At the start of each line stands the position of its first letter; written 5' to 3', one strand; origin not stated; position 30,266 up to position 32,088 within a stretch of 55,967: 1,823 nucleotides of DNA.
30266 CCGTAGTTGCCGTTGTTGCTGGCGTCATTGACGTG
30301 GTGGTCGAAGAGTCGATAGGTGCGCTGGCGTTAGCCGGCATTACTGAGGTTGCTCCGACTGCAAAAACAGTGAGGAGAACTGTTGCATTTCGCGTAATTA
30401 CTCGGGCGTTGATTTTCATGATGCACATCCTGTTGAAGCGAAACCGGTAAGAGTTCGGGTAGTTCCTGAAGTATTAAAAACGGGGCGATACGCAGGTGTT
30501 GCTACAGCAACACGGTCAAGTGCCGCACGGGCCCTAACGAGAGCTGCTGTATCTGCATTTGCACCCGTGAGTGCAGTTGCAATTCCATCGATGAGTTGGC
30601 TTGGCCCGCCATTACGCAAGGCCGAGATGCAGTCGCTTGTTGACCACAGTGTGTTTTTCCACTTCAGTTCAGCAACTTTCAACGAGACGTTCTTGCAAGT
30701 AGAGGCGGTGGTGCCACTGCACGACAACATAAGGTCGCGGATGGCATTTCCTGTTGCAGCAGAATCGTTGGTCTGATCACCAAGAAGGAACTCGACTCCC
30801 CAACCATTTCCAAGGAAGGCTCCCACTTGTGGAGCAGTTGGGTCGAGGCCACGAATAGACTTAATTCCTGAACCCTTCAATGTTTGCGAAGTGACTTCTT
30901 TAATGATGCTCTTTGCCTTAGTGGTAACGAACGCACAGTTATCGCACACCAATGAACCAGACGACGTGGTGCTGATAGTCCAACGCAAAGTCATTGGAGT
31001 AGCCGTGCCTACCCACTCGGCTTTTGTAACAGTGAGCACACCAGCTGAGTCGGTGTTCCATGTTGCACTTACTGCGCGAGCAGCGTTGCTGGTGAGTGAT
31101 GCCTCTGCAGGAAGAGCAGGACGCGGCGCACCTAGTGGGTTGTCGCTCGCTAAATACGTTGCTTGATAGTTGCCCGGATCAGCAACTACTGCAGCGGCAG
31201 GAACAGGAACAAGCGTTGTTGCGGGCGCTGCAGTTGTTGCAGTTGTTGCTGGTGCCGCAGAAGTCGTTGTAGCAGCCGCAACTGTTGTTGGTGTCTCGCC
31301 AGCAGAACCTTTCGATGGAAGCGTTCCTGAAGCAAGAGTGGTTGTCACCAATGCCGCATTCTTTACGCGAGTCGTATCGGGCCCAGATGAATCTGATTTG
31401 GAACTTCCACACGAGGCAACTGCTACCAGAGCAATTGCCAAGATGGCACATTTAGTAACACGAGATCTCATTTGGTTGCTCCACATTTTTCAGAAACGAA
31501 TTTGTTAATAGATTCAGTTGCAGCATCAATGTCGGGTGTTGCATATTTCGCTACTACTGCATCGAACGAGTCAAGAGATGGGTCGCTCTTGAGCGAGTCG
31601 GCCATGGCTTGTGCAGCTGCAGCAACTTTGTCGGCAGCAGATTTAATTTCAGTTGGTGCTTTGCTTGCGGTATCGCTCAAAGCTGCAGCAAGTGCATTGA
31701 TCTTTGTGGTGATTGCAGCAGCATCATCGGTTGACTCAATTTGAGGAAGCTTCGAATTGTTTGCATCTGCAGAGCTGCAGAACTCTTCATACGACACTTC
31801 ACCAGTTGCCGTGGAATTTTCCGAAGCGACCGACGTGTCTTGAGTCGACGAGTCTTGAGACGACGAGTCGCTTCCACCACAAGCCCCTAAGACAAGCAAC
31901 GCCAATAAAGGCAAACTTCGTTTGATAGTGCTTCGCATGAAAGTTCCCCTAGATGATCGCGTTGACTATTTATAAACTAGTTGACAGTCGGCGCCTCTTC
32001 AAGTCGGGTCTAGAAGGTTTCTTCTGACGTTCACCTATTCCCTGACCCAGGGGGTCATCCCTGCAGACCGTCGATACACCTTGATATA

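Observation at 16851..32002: Six-gene surface operon with start/stop overlaps at every junction, built around a 3,346-aa orphan protein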

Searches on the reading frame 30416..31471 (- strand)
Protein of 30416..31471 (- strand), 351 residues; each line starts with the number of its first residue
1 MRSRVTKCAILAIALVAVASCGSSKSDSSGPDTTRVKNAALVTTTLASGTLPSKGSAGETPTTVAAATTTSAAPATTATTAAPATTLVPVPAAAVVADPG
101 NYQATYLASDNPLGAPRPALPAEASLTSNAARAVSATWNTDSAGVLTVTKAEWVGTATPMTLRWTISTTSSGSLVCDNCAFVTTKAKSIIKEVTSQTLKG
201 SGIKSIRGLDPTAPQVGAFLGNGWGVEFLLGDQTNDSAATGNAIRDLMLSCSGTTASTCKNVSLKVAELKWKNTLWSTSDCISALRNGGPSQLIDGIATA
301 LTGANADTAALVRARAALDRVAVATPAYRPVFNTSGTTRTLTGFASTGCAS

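Call 7: search_protein_families(library=pfam, proteins=[window:30416-31471:-], max_evalue=0.01)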
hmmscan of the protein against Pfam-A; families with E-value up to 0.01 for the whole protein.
window:30416-31471:- (351 aa): 0 families

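Call 20: search_protein_families(library=ncbifam, proteins=[window:30416-31471:-], max_evalue=0.01)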
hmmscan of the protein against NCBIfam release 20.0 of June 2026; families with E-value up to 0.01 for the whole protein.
window:30416-31471:- (351 aa): 1 family
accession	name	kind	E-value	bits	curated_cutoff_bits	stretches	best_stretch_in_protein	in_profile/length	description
NF050142.1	PG1828_fam_lipo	equivalog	0.003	18.3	50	1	10-44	8-43/59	PG1828 family lipoprotein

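Call 30: find_homologous_proteins(query=window:30416-31471:-, max_evalue=0.001)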
Query window:30416-31471:- (351 aa): 127 proteins with E <= 0.001 among 8000 candidates; the best 120 are listed.
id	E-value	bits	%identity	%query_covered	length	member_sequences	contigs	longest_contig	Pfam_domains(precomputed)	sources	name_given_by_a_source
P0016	2.3e-212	722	100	100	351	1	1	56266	-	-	-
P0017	7.7e-189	645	89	100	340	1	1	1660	-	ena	-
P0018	6.7e-188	642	89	100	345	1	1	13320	-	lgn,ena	-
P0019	1.3e-187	641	89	100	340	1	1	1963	-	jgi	jgi:hypothetical protein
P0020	1.0e-183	628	87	100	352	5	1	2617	-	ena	-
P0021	2.7e-183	627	85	100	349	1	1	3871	-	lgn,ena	-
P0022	3.7e-182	623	87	100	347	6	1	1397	-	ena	-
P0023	2.7e-180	617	86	100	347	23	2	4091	-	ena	-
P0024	9.9e-180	615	86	100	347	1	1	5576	-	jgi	-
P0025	1.6e-179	614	84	100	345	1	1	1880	-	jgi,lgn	-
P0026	8.3e-178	609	85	100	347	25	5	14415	-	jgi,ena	jgi:hypothetical protein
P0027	2.6e-177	607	85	100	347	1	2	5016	-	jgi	jgi:hypothetical protein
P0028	3.1e-177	607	85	100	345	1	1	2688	-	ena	-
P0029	3.2e-177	607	84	100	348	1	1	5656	-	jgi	jgi:hypothetical protein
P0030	1.7e-176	604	85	100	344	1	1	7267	-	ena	-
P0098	3.1e-112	393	65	76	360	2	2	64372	-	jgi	jgi:hypothetical protein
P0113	1.8e-104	368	55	97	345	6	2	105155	-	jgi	jgi:hypothetical protein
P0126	1.8e-98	348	57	73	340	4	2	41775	-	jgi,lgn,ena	jgi:hypothetical protein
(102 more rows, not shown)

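Call 31: find_encoding_contigs(protein=P0113, flank=10000, max_places=2)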
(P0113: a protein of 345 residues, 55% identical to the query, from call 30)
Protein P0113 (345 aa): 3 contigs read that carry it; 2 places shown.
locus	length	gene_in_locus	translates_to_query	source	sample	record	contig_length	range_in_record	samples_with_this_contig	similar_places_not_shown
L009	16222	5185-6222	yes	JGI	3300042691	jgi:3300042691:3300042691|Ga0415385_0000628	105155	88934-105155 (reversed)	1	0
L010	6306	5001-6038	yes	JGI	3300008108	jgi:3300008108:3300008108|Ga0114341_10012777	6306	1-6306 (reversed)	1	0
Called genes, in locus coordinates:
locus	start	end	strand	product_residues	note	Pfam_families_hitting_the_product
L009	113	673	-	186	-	PF04525:LOR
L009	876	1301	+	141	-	PF11578:DUF3237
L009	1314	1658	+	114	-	-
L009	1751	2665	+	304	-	PF10340:Say1_Mug180, PF20434:BD-FAE, PF07859:Abhydrolase_3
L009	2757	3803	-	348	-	PF11017:DUF2855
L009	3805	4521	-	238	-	-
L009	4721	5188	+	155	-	-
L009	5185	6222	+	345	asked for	-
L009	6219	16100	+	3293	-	PF22352:K319L-like_PKD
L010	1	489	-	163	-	?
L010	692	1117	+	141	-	PF11578:DUF3237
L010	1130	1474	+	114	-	-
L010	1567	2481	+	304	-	PF10340:Say1_Mug180, PF20434:BD-FAE, PF07859:Abhydrolase_3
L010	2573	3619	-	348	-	PF11017:DUF2855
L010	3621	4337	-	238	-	-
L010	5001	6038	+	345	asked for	-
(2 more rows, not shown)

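Call 32: find_encoding_contigs(protein=P0098, flank=10000, max_places=2)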
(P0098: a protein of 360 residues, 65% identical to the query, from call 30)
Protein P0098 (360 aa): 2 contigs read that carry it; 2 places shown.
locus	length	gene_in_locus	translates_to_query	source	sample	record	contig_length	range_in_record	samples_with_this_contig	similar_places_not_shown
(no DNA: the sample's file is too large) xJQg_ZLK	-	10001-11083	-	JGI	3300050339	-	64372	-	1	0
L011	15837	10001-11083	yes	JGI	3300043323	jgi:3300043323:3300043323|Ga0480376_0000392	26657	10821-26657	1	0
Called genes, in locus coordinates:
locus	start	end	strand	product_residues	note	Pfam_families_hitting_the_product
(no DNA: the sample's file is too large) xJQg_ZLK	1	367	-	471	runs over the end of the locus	PF00070:Pyr_redox (faint), PF00890:FAD_binding_2 (faint), PF01266:DAO, PF07992:Pyr_redox_2 (faint), PF13454:NAD_binding_9 (faint), PF01593:Amino_oxidase, PF13450:NAD_binding_8, PF01266:DAO (weak)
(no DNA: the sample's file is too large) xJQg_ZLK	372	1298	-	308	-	PF00762:Ferrochelatase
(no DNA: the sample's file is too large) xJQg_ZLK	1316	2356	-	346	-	PF01208:URO-D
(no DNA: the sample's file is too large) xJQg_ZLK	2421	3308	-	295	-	PF01435:Peptidase_M48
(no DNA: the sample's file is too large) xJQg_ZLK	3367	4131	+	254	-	PF00561:Abhydrolase_1, PF12146:Hydrolase_4, PF12697:Abhydrolase_6, PF00326:Peptidase_S9 (faint)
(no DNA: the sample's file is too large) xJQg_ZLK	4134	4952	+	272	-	PF01790:LGT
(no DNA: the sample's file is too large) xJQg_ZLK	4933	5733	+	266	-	PF00378:ECH_1, PF16113:ECH_2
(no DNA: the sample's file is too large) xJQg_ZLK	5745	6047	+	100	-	PF02686:GatC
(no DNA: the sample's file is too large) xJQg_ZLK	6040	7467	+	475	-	PF01425:Amidase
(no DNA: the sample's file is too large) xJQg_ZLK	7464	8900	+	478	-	PF02934:GatB_N, PF02637:GatB_Yqey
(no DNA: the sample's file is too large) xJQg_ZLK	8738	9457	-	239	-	-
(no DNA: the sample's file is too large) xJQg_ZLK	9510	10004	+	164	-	-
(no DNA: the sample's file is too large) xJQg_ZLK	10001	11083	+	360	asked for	-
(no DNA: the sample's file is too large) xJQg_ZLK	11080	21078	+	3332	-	PF22352:K319L-like_PKD (weak)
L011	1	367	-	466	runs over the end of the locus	-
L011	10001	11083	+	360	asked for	-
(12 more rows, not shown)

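Call 33: find_encoding_contigs(protein=P0126, flank=10000, max_places=2)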
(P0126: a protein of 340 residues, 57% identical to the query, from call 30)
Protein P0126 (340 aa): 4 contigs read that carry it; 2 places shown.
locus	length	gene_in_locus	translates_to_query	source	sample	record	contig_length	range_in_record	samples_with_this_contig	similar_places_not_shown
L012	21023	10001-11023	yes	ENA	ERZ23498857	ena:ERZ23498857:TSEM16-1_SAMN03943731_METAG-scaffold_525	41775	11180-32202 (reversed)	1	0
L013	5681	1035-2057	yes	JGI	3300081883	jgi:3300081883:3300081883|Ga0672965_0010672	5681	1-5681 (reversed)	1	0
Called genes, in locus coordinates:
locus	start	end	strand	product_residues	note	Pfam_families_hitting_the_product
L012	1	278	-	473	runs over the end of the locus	PF01266:DAO (weak), PF13450:NAD_binding_8, PF01593:Amino_oxidase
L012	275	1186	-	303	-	PF00762:Ferrochelatase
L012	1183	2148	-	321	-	PF01208:URO-D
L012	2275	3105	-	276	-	PF01435:Peptidase_M48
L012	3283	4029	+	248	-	PF12146:Hydrolase_4, PF00561:Abhydrolase_1, PF12697:Abhydrolase_6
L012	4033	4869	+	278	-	PF01790:LGT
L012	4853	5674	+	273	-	PF00378:ECH_1, PF16113:ECH_2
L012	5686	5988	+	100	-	PF02686:GatC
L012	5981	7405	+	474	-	PF01425:Amidase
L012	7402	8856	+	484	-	PF02934:GatB_N, PF02637:GatB_Yqey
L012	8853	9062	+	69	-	-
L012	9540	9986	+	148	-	-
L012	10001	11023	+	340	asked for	-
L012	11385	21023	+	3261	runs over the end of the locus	PF22352:K319L-like_PKD (weak)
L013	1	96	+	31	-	?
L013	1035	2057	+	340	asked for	-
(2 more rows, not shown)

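Call 63: search_solved_structures(query=A3, max_evalue=10)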
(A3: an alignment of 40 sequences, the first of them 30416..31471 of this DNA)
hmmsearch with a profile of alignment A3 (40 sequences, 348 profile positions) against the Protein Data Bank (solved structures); distinct sequences matched with E-value up to 10: 0.

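Call 74: predict_structure(alignment_id=A3)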
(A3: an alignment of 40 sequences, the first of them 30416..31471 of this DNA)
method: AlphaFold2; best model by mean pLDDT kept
length: 351 residues; sequences in the alignment: 40
mean_pLDDT: 60.7   pTM: 0.58
mean pLDDT of the five models: 60.7, 57.3, 56.6, 56.2, 55.3
residues with pLDDT >= 90: 55; 70-90: 76; 50-70: 67; < 50: 153
segments of 3 or more residues with pLDDT < 50: 1-3, 6-116, 279-283, 286-296, 328-335, 337-351
pLDDT, mean of each block of 10 residues (from residue 1): 47 43 29 31 28 30 36 44 40 38 35 51 90 94 94 88 91 90 87 89 87 61 78 71 85 60 67 66 48 50 61 62 67 46 43 33
secondary structure, 60 per line:
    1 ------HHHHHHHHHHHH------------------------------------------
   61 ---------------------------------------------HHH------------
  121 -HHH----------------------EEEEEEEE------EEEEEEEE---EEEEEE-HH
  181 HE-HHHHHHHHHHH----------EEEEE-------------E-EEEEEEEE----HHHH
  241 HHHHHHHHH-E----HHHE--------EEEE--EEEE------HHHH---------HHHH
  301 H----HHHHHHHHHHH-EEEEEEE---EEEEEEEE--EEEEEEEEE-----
elements in order: H7-18 E147-154 E161-168 E172-177 H184-194 E205-209 E225-232 H237-249 E268-271 E274-277 H284-287 H297-301 H306-316 E318-324 E328-335 E338-346

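Call 76: fold_search(model_id=the predicted structure, library=pdb)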
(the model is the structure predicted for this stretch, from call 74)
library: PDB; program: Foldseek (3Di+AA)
matches with E <= 10: 30; with E <= 0.001: 0
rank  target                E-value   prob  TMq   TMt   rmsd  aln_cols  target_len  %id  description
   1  1ue7_D                1.7e+00  0.05  0.08  0.23   7.7        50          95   20  Crystal structure of the single-stranded dna-binding protein from mycobacterium tuberculosis (released 2004-02-10)
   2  8sok_D                2.5e+00  0.03  0.08  0.05  10.7        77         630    8  Cryo-EM structure of human CST bound to POT1(ESDL)/TPP1 in the presence of telomeric ssDNA (released 2023-06-07)
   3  2dnj_A                3.3e+00  0.02  0.11  0.15  15.3       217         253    9  DNASE I-INDUCED DNA CONFORMATION. 2 ANGSTROMS STRUCTURE OF A DNASE I-OCTAMER COMPLEX (released 1994-01-31)
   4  5jdz_B                3.9e+00  0.01  0.11  0.15  14.1       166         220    8  Crystal structure of Burkholderia glumae ToxA with bound S-adenosylhomocysteine (SAH) (released 2016-05-04)
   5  8sh0_A                4.4e+00  0.04  0.09  0.10   9.4        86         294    8  Structure of human POT1 DNA binding domain bound to a 5'-phosphorylated junction of a telomeric DNA hairpin with a 3'- (released 2023-08-30)
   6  5gw8_A                5.0e+00  0.04  0.07  0.08   8.8        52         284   15  Crystal structure of a putative DAG-like lipase (MgMDL2) from Malassezia globosa (released 2017-09-27)
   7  7k9m_B                5.0e+00  0.02  0.11  0.06  17.7       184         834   11  Crystal structure of the complex of M. tuberculosis PheRS with cognate precursor tRNA and 5'-O-(N-phenylalanyl)sulfamo (released 2021-05-12)
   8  5yyu_D                5.3e+00  0.02  0.08  0.25   8.3        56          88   18  Crystal structure of Staphylococcus aureus single-stranded DNA-binding protein SsbB (released 2018-08-15)
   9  7k98_B                5.3e+00  0.02  0.12  0.06  17.7       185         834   12  Preaminoacylation complex of M. tuberculosis PheRS with cognate precursor tRNA and 5'-O-(N-phenylalanyl)sulfamoyl-aden (released 2021-05-12)
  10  8ybp_A                5.6e+00  0.02  0.06  0.09   9.3        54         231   11  Crystal structure of nanobody SEB-Nb20 bound to staphylococcal enterotoxin B (SEB) (released 2024-12-25)
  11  7ka0_B                5.6e+00  0.02  0.11  0.06  17.4       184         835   11  Crystal structure of the complex of M. tuberculosis PheRS with cognate precursor tRNA and phenylalanine (released 2021-05-12)
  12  5c7t_B                6.0e+00  0.11  0.09  0.16   2.0        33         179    0  Crystal Structure of the Bdellovibrio bacteriovorus Nucleoside Diphosphate Sugar Hydrolase in complex with ADP-ribose (released 2016-01-20)
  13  8p6p_K                7.2e+00  0.02  0.10  0.23  11.3       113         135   10  Mycoplasma pneumoniae small ribosomal subunit in chloramphenicol-treated cells (released 2024-11-20)
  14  5h3x                  7.2e+00  0.01  0.07  0.09  12.4        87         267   13  The structure of the N-terminal of the fibronectin/fibrinogen-binding protein from Streptococcus suis (FBPS) (released 2016-11-16)
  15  2yvm                  7.7e+00  0.08  0.09  0.16   2.5        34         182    9  Crystal structure of NDX2 in complex with MG2+ from thermus thermophilus HB8 (released 2008-02-26)
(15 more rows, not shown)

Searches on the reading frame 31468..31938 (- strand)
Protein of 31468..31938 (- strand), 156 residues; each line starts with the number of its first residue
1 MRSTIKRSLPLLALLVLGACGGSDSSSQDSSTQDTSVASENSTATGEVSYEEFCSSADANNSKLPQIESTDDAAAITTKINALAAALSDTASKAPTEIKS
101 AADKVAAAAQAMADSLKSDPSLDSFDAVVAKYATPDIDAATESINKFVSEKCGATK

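Call 7: search_protein_families(library=pfam, proteins=[window:31468-31938:-], max_evalue=0.01)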
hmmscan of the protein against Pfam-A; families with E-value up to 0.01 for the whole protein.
window:31468-31938:- (156 aa): 0 families

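Call 20: search_protein_families(library=ncbifam, proteins=[window:31468-31938:-], max_evalue=0.01)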
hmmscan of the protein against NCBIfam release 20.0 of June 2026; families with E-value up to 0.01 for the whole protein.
window:31468-31938:- (156 aa): 3 families
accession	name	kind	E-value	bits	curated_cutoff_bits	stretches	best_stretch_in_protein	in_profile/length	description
NF045774.1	cytochro_C551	exception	0.00034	20.6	118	1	10-61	9-57/110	cytochrome c551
TIGR02898.1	spore_YhcN_YlaJ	subfamily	0.0021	18.4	99.75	1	11-102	6-93/158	YhcN/YlaJ family sporulation lipoprotein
NF058647.1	lipo_LytA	equivalog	0.0022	18.2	110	1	9-50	7-48/107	acidic lipoprotein LytA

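Call 60: search_solved_structures(query=A2, max_evalue=10)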
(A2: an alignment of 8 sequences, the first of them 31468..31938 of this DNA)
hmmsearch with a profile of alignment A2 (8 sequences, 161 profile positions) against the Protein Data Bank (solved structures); distinct sequences matched with E-value up to 10: 16.
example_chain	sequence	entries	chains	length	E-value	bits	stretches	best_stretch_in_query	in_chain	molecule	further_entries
8qae_A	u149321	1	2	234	0.0024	21.2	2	71-122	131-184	sc-apCC-6-SLLA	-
8a3k_UNK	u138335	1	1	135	0.0087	19.4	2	75-122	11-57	sc-apCC-4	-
7mbz_E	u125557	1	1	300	0.069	16.4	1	17-51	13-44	Lipoprotein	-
8qaf_A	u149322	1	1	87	0.13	15.6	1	71-122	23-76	sc-apCC-8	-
8rkp_A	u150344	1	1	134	0.52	13.6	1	72-119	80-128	Cytochrome c prime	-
5b3i_A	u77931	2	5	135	0.54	13.5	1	72-119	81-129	Cytochrome c prime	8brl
9jqw_A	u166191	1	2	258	0.79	13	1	70-117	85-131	Leaf-branch compost cutinase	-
5xs8_A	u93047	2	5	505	0.86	12.9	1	18-82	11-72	Extracellular solute-binding protein family 1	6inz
2ody_E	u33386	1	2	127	0.94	12.7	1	19-73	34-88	Boophilin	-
9r1k_A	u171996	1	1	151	1.2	12.4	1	62-118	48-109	sc-apCC-4-A7F-1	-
9leg_D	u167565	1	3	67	1.8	11.8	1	11-47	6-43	Lipoprotein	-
7q21_L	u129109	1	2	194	3.1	11.1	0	5-45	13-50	Uncharacterized protein Cgl2664/cg2949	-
9r1m_A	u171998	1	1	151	4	10.7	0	62-121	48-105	sc-apCC-4-LMF-1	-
8qad_A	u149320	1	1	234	4.5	10.5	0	78-122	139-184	sc-apCC-6-LLIA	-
9r1n_A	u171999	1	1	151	5.1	10.4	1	75-122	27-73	sc-apCC-4-DPH-2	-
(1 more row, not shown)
